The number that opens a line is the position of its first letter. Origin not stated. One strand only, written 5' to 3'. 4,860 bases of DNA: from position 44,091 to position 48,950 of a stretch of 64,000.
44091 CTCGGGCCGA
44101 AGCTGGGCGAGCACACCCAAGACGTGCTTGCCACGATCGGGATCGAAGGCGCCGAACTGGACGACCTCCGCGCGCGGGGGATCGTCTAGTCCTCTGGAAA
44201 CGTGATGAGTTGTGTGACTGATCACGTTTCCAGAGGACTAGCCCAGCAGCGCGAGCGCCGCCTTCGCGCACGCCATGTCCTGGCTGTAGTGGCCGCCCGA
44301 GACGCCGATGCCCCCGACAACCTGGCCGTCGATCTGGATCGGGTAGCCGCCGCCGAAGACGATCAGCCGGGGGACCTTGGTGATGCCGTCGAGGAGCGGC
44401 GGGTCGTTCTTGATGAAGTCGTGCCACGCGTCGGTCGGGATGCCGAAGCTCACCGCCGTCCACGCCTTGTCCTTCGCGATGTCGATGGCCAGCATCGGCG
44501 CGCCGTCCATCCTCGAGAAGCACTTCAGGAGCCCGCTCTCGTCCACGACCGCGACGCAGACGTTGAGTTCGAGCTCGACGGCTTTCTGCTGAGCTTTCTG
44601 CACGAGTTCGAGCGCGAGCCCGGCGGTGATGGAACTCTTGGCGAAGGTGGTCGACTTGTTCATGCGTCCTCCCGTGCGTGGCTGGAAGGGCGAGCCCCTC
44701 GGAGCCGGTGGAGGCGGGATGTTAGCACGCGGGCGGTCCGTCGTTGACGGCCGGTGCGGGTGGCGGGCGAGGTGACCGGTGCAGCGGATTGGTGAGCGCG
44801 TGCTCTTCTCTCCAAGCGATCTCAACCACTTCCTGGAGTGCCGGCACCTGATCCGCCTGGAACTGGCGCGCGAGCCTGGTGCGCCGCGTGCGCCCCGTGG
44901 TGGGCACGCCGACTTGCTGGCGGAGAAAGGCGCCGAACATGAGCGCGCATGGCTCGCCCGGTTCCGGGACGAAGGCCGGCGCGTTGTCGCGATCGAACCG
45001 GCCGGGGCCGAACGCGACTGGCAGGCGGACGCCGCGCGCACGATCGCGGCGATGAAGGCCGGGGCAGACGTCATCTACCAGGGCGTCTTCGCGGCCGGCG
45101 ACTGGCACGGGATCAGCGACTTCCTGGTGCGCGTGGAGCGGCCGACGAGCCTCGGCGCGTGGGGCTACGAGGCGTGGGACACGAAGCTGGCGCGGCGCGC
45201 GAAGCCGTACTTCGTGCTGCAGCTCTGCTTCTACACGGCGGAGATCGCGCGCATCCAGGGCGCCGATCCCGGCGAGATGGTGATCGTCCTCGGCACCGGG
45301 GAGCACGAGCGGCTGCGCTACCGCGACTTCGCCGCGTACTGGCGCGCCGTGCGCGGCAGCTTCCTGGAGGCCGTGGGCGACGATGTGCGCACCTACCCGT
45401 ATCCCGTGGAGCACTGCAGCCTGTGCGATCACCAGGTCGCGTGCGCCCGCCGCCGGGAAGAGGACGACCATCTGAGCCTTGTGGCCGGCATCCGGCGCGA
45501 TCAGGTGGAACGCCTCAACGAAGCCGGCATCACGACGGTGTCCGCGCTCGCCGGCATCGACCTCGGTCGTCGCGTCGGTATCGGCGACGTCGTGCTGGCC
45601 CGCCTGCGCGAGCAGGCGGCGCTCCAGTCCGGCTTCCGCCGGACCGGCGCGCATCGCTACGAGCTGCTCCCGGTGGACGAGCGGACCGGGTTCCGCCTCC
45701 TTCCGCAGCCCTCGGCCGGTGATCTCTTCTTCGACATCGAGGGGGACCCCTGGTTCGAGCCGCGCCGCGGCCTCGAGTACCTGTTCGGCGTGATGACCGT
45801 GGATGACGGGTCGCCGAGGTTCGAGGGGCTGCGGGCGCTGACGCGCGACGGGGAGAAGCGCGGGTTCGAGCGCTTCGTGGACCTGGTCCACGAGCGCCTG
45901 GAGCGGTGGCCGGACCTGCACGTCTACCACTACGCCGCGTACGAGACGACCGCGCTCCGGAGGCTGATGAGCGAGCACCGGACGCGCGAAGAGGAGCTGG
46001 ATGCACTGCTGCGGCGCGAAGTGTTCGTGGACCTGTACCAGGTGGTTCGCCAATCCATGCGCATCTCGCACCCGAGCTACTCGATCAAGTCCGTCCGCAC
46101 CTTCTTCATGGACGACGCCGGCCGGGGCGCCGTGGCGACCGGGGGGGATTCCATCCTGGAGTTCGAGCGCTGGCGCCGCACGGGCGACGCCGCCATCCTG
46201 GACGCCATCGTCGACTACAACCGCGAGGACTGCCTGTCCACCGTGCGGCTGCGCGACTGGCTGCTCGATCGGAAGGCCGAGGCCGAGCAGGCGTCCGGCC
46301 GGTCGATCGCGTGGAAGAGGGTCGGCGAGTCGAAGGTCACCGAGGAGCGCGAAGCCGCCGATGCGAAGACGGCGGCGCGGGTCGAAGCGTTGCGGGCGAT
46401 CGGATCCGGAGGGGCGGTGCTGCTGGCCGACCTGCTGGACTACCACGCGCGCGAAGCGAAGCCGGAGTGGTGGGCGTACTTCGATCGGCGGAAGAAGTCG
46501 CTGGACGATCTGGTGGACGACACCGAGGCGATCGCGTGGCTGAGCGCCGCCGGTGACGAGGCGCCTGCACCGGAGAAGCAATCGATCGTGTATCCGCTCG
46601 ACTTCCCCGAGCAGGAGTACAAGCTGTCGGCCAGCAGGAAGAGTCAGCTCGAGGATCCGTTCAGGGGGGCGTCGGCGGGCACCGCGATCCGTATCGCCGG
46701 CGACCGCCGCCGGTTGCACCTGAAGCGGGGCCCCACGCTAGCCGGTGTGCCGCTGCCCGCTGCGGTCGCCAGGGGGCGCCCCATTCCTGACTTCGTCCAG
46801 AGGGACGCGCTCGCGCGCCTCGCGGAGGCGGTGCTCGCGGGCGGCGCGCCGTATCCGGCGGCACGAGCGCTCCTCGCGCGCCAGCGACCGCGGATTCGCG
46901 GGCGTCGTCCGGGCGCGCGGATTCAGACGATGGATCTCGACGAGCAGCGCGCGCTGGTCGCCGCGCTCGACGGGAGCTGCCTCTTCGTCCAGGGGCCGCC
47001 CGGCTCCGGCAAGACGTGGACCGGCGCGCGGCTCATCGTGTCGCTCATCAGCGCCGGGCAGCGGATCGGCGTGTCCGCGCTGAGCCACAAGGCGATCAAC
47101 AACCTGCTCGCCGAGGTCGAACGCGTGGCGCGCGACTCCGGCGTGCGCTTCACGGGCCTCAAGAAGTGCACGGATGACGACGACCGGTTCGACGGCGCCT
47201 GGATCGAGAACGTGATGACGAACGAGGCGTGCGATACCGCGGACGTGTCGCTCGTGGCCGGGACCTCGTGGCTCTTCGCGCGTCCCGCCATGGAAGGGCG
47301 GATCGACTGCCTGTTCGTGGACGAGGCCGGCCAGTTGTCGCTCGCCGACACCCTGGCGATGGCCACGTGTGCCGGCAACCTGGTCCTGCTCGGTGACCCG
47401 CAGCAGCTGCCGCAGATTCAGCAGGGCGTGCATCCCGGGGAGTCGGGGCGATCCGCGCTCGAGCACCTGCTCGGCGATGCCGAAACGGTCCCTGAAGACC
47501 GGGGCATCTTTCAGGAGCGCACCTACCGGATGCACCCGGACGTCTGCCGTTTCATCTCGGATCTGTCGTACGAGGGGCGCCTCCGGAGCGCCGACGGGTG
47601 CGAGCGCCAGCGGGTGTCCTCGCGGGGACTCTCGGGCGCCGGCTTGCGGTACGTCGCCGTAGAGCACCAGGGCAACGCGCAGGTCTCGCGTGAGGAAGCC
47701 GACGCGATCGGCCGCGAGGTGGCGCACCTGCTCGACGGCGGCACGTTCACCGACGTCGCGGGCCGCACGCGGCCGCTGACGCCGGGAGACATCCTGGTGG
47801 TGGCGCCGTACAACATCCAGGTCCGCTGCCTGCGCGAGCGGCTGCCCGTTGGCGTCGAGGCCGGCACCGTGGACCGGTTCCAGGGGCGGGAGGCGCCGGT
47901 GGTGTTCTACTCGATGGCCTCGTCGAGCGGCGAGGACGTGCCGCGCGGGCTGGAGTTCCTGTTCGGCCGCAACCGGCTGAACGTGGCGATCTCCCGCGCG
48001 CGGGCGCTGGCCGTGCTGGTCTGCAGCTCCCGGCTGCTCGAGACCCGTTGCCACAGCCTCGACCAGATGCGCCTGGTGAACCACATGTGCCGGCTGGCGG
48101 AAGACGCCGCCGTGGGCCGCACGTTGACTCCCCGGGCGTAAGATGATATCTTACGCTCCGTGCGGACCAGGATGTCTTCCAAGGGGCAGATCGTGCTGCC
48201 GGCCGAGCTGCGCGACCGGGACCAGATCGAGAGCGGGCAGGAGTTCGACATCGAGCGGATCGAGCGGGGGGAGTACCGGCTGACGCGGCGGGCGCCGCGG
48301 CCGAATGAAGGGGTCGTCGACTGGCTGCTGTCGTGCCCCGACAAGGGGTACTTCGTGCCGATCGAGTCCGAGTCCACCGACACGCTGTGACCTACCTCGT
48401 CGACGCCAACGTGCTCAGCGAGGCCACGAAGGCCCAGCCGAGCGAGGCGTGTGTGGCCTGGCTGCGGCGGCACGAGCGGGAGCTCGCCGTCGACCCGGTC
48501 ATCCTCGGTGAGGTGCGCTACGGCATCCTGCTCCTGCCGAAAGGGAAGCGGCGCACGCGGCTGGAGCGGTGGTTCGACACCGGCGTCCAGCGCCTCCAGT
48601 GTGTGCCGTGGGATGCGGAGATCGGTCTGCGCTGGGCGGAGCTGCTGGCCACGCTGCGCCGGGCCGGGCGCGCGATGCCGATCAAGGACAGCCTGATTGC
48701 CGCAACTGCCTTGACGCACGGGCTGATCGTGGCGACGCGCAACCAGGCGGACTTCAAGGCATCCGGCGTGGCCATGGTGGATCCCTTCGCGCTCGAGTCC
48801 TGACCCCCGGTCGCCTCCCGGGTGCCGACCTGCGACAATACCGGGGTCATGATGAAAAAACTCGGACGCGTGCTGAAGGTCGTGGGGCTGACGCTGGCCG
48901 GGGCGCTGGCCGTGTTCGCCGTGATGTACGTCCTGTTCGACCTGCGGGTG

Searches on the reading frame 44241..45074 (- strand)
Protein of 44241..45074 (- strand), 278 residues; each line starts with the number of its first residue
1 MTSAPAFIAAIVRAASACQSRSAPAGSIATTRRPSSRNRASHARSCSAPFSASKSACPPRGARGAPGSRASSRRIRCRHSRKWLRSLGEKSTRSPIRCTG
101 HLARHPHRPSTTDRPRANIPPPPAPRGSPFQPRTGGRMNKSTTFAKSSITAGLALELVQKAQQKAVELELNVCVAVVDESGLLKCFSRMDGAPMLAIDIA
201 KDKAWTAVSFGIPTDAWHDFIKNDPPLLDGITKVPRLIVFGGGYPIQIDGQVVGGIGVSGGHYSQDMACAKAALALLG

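Call 41: search_protein_families(library=pfam, proteins=[window:44241-45074:-], max_evalue=0.0001)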
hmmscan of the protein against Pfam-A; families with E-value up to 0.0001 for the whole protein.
window:44241-45074:- (278 aa): 1 family
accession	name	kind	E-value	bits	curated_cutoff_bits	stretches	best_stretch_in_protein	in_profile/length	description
PF03928.20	HbpS-like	-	3.6e-38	130.9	25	1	150-275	2-128/128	Haem degrading protein HbpS-like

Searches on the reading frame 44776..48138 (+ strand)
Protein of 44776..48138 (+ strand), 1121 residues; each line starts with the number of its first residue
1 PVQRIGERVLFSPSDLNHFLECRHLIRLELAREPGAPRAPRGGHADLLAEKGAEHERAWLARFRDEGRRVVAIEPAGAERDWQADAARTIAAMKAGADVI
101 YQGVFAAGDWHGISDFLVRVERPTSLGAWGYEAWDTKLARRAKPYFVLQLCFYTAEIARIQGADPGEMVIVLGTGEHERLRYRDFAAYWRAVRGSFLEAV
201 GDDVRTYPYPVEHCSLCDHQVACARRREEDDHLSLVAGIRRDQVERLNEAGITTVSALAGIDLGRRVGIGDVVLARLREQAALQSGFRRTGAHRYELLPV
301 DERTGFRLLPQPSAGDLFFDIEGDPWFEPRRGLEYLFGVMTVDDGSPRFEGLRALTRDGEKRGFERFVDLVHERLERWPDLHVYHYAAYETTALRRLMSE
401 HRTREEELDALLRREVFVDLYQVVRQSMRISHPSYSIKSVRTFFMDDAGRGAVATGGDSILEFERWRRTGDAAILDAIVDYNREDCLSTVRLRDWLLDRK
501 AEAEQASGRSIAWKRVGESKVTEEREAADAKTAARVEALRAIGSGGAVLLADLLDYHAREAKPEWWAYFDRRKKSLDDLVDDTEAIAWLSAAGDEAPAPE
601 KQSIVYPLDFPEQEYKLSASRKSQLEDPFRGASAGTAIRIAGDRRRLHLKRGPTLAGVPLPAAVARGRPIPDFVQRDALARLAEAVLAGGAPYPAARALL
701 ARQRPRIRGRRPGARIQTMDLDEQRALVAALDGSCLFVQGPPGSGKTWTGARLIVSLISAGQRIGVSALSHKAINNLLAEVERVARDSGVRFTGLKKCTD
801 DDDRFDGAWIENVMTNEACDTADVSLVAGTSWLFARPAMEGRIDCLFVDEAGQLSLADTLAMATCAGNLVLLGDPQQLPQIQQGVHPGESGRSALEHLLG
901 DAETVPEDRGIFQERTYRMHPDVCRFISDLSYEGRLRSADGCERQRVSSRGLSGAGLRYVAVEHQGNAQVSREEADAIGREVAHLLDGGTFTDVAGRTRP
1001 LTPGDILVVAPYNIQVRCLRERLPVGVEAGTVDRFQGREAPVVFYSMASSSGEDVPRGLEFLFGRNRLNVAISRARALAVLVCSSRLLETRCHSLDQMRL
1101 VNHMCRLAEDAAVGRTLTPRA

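Call 37: search_protein_families(library=pfam, proteins=[window:44776-48138:+], max_evalue=0.00001)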
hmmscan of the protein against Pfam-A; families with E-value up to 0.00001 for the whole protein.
window:44776-48138:+ (1121 aa): 5 families
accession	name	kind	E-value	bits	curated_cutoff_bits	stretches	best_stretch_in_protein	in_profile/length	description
PF13482.12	RNase_H_2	-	2.3e-27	96.4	22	1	317-496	1-164/165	RNase_H superfamily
PF13087.12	AAA_12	-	2.7e-23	83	27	1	914-1085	21-194/195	AAA domain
PF13086.12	AAA_11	-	1.1e-12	48.7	27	0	825-879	194-251/257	AAA domain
PF13604.12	AAA_30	-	1.5e-11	44.9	27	1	723-884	5-134/191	AAA domain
PF13245.12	AAA_19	-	6.9e-08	33.2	25.1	1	725-881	3-132/134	AAA domain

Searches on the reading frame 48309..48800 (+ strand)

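Call 37: search_protein_families(library=pfam, proteins=[window:48309-48800:+], max_evalue=0.00001)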
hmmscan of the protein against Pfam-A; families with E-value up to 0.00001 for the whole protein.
window:48309-48800:+ (164 aa): 1 family
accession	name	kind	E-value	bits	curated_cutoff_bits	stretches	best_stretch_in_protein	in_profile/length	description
PF01850.27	PIN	-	2.4e-13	51.2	23.6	1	29-147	1-113/120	PIN domain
